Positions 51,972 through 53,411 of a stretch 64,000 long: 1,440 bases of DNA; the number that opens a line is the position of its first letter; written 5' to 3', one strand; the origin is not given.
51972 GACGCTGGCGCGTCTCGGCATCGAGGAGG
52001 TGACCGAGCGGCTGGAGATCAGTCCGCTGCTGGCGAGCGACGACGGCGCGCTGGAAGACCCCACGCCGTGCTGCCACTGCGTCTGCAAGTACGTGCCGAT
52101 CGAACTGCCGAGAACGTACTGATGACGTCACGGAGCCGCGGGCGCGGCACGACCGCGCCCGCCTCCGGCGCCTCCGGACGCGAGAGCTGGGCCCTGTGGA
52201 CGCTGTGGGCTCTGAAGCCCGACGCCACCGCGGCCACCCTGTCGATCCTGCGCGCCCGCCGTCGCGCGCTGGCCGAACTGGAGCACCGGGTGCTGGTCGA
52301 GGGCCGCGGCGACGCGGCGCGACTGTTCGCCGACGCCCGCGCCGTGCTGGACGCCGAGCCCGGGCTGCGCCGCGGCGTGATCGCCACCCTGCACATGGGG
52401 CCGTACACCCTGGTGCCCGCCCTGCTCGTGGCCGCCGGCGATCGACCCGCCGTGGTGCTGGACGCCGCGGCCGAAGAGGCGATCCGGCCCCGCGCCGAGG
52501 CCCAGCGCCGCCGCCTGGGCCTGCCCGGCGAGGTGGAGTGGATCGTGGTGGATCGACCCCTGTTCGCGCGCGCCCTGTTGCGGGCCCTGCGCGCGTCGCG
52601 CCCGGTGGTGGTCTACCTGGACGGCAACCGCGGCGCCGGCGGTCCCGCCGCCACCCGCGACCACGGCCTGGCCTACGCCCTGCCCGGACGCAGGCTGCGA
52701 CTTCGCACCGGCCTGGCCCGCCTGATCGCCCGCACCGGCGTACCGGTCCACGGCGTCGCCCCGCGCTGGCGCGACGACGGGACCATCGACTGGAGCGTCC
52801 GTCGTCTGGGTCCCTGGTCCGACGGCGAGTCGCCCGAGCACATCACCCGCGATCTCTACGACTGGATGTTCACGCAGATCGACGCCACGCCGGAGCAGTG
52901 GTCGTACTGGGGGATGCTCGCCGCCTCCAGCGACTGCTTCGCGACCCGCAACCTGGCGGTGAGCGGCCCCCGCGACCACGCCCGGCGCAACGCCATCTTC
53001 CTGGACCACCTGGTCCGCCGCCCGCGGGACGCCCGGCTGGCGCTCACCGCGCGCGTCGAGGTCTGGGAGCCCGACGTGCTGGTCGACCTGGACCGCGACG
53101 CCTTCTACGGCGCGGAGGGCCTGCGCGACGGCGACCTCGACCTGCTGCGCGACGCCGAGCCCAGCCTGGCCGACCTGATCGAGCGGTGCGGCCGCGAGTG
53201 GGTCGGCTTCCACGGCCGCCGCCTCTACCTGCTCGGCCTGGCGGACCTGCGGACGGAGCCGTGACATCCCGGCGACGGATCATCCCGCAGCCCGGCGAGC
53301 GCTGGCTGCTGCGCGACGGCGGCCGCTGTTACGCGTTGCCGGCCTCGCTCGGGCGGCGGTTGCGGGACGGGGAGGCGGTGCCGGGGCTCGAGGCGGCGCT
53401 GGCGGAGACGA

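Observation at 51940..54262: Translationally coupled trio: Cys-rich 60-aa peptide + LpxL-like acyltransferase + M50-like membrane metalloprotease (candidate lipidated peptide pathway)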

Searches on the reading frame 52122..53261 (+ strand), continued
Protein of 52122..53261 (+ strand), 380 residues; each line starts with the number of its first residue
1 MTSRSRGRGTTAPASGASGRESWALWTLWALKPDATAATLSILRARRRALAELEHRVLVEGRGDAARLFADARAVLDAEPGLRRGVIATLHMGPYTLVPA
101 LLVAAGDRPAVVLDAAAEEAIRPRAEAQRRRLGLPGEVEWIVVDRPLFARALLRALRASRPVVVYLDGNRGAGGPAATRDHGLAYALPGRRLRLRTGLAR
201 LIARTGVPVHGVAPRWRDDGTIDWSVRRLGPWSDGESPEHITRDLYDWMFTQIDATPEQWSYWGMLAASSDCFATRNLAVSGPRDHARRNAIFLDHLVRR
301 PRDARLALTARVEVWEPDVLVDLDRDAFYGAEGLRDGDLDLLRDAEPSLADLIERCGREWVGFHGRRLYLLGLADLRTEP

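Call 68: find_encoding_contigs(protein=P0053, flank=8000, max_places=1)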
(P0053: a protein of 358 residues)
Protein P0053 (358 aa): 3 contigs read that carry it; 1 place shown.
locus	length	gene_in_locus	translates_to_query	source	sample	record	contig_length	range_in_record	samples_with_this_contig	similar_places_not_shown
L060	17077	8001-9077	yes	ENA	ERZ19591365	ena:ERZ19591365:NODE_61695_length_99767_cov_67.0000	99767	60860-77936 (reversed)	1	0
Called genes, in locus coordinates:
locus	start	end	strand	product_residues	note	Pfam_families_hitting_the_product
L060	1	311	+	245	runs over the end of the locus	-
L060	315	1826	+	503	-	PF11104:PilM_2, PF02491:SHS2_FTSA (weak), PF06723:MreB_Mbl, PF14450:FtsA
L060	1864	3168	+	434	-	PF00091:Tubulin, PF12327:FtsZ_C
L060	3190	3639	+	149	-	PF09424:YqeY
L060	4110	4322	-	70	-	-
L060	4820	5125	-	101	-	-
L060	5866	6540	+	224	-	-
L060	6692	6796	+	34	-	-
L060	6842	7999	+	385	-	PF02163:Peptidase_M50 (weak)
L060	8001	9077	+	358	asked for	-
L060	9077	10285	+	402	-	PF00491:Arginase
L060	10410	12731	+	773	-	PF13620:CarboxypepD_reg, PF13715:CarbopepD_reg_2, PF00593:TonB_dep_Rec_b-barrel (weak), PF14905:OMP_b-brl_3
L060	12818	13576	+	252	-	PF00899:ThiF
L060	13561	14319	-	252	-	PF00196:GerE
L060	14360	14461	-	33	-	-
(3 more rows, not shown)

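Call 69: find_encoding_contigs(protein=P0048, flank=8000, max_places=1)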
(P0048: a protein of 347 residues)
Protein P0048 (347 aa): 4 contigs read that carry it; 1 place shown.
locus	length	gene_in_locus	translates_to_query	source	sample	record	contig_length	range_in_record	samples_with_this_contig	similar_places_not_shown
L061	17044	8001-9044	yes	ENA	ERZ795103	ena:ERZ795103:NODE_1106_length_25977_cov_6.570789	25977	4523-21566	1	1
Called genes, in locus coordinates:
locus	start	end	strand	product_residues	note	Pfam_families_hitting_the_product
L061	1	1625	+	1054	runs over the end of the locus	PF13620:CarboxypepD_reg, PF13715:CarbopepD_reg_2, PF07715:Plug, PF00593:TonB_dep_Rec_b-barrel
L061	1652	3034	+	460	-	PF14322:SusD-like_3, PF07980:SusD_RagB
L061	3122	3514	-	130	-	-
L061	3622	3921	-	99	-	-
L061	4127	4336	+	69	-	-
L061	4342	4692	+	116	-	PF13470:PIN_3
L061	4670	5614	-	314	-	PF12833:HTH_18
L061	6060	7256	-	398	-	PF13173:AAA_14, PF13635:DUF4143 (weak)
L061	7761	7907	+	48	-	-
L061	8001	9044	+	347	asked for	-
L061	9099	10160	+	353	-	PF06580:His_kinase (faint)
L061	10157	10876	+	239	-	PF00072:Response_reg, PF04397:LytTR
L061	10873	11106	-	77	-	-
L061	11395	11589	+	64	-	-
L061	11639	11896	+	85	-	-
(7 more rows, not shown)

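Call 84: find_encoding_contigs(protein=P0001, flank=10000, max_places=2)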
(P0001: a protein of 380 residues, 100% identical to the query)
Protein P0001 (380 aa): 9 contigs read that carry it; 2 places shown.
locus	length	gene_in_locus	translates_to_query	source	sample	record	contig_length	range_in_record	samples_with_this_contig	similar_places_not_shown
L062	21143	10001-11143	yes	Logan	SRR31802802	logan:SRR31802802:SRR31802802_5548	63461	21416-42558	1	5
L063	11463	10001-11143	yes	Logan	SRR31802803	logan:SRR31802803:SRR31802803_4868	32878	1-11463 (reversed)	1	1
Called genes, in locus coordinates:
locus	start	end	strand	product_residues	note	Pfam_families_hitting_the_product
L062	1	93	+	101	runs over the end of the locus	-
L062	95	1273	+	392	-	PF00144:Beta-lactamase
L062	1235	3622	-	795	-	PF03924:CHASE (weak), PF00989:PAS, PF08447:PAS_3, PF08448:PAS_4, PF13426:PAS_9 (weak), PF00512:HisKA (weak), PF02518:HATPase_c, PF00072:Response_reg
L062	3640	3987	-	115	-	PF09413:DUF2007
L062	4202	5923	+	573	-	PF01640:Peptidase_C10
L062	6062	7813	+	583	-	PF01640:Peptidase_C10, PF13860:FlgD_ig (weak)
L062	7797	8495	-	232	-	PF00072:Response_reg, PF00486:Trans_reg_C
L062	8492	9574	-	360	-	PF00512:HisKA, PF13581:HATPase_c_2 (faint), PF02518:HATPase_c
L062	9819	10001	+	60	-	-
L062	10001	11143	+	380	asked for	-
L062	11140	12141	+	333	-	-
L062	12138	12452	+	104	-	PF04365:BrnT_toxin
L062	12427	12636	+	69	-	PF12441:CopG_antitoxin (weak), PF14384:BrnA_antitoxin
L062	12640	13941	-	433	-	PF05201:GlutR_N, PF01488:Shikimate_DH, PF00745:GlutR_dimer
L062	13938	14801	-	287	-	PF01578:Cytochrom_C_asm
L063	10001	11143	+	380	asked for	-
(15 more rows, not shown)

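Call 96: search_protein_families(library=ncbifam, proteins=[L059:3351-4706:+, L059:5905-7068:+], max_evalue=1)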
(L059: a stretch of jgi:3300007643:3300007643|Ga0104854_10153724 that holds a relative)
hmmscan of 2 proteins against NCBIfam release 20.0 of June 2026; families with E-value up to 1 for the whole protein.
L059:3351-4706:+ (452 aa): 2 families
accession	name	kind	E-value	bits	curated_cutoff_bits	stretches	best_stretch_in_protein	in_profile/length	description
NF041824.1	daptide_HExxH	equivalog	6.1e-33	114.5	300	1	60-375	28-339/379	daptide biosynthesis intramembrane metalloprotease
NF058609.1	RiPP_HExxH_LiaK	equivalog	1.1e-10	41.6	225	1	171-313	67-209/246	YydH/LiaK family epipeptide maturation metalloprotease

L059:5905-7068:+ (388 aa): 7 families
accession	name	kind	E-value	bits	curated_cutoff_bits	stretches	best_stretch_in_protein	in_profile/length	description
NF005919.0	PRK07920.1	equivalog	1.3e-07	31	209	2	199-280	208-285/311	phosphatidylinositol mannoside acyltransferase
NF006487.0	PRK08905.1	equivalog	0.00013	21.2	281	1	80-281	82-266/290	lysophospholipid acyltransferase family protein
NF006507.0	PRK08943.1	subfamily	0.013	14.6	337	0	33-108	58-140/322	lipid A biosynthesis (KDO)2-(lauroyl)-lipid IVA acyltransferase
NF041824.1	daptide_HExxH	equivalog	0.033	13.3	300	1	319-382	16-79/379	daptide biosynthesis intramembrane metalloprotease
NF005120.0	PRK06553.1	equivalog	0.064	12.6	273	1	198-281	216-299/308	lipid A biosynthesis lauroyl acyltransferase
NF033530.1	lasso_PqqD_Strm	exception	0.082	13.1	70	1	311-363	3-55/78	lasso peptide biosynthesis PqqD family chaperone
NF006432.0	PRK08706.1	equivalog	0.17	11.1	384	0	197-281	191-271/289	lipid A biosynthesis lauroyl acyltransferase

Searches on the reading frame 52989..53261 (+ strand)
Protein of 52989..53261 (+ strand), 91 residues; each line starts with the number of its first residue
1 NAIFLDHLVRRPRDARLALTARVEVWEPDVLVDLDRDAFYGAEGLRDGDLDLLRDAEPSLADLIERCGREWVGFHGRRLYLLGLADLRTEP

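Call 63: search_solved_structures(query=A3, max_evalue=10, show_alignments=2)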
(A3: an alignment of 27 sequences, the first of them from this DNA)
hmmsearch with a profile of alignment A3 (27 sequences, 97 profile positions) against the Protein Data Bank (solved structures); distinct sequences matched with E-value up to 10: 49.
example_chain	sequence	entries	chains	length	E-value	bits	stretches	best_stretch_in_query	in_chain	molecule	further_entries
1uly_A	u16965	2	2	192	1.2e-05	28.6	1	46-94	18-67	hypothetical protein PH1932 | hypothetical transcription regulator protein, PH1932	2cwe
3f6v_A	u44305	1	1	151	5.7e-05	26.4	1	44-91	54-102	Possible transcriptional regulator, ArsR family protein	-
2p4w_A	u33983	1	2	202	0.0018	21.6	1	47-93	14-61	Transcriptional regulatory protein arsR family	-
4k2e_A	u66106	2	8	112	0.0037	20.6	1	52-95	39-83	Transcriptional activator HlyU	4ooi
3jth_A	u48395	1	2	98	0.0055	20.1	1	46-95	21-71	Transcription activator HlyU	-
5znx_A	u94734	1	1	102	0.0061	19.9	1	46-95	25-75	Transcriptional activator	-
6o8k_A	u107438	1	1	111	0.0063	19.9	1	56-93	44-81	Transcriptional regulator, ArsR family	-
13ct_A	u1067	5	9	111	0.0067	19.8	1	56-93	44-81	Transcriptional regulator, ArsR family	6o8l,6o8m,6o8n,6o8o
6jx3_B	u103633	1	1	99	0.0079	19.6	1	15-84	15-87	TfuB1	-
2fa5_A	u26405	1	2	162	0.014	18.8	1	49-93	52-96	transcriptional regulator marR/emrR family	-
1r22_A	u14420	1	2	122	0.018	18.5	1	44-93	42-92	Transcriptional repressor smtB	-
6j0e_A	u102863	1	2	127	0.053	16.9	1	52-92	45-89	Arsenic responsive repressor ArsR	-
3tgn_A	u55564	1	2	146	0.082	16.3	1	46-93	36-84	Adc operon repressor AdcR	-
7od9_C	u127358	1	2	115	0.087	16.2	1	46-93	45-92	C-terminal domain of CheF from Methanococcus maripaludis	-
2ia0_A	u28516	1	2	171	0.13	15.7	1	48-91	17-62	Putative HTH-type transcriptional regulator PF0864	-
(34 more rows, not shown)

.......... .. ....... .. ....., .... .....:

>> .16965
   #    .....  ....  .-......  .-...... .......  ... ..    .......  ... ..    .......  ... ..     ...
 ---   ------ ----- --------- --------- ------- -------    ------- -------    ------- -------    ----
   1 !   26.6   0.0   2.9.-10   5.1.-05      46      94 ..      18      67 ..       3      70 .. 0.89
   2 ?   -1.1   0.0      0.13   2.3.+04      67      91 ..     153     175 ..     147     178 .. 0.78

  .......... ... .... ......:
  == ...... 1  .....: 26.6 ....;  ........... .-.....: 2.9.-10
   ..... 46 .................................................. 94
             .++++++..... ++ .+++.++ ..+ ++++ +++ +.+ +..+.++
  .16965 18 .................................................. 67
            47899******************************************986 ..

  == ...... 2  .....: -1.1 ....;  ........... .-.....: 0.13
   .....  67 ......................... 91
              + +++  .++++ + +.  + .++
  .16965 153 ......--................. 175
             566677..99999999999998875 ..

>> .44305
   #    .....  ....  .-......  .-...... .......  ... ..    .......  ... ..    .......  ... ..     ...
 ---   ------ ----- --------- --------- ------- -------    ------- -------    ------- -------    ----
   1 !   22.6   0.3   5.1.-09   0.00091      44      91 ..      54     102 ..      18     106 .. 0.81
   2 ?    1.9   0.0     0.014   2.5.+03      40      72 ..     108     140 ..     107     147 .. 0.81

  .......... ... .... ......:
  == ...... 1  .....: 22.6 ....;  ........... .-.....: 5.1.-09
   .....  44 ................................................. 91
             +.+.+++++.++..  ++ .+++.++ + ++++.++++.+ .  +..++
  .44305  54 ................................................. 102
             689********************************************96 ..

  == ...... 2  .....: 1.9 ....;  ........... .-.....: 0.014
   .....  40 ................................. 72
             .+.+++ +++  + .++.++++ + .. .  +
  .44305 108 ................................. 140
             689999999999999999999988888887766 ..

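Call 64: search_protein_families(library=pfam, alignment_id=A3, max_evalue=1)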
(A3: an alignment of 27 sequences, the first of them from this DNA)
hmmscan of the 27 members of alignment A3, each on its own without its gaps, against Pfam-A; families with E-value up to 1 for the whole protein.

A. member 1, seq(91 aa): 0 families

B. families by the number of members that match (of 27 scanned): 13 families
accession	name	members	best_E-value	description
PF05402.18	PqqD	3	0.0012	Coenzyme PQQ synthesis protein D (PqqD)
PF07106.19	TBPIP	1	0.035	TBPIP/Hop2 winged helix domain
PF05719.16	GPP34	1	0.049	Golgi phosphoprotein 3 (GPP34)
PF12390.13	Se-cys_synth_N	1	0.054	Selenocysteine synthase N terminal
PF07710.16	P53_tetramer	1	0.06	P53 tetramerisation motif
PF21475.2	PaaA-like_N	1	0.088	PaaA-like, N-terminal domain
PF13443.12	HTH_26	1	0.094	Cro/C1-type HTH DNA-binding domain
PF22781.2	Sde2_N_Ubi_vert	1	0.097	Vertebrate Splicing regulator sde2, N-terminal ubiquitin domain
PF04219.17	DUF413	1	0.11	Protein of unknown function, DUF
PF05584.17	Sulfolobus_pRN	1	0.11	Sulfolobus plasmid regulatory protein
PF05328.17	CybS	1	0.2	CybS, succinate dehydrogenase cytochrome B small subunit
PF08073.18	CHDNT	1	0.24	CHDNT (NUC034) domain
PF02258.22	SLT_beta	1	0.33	Shiga-like toxin beta subunit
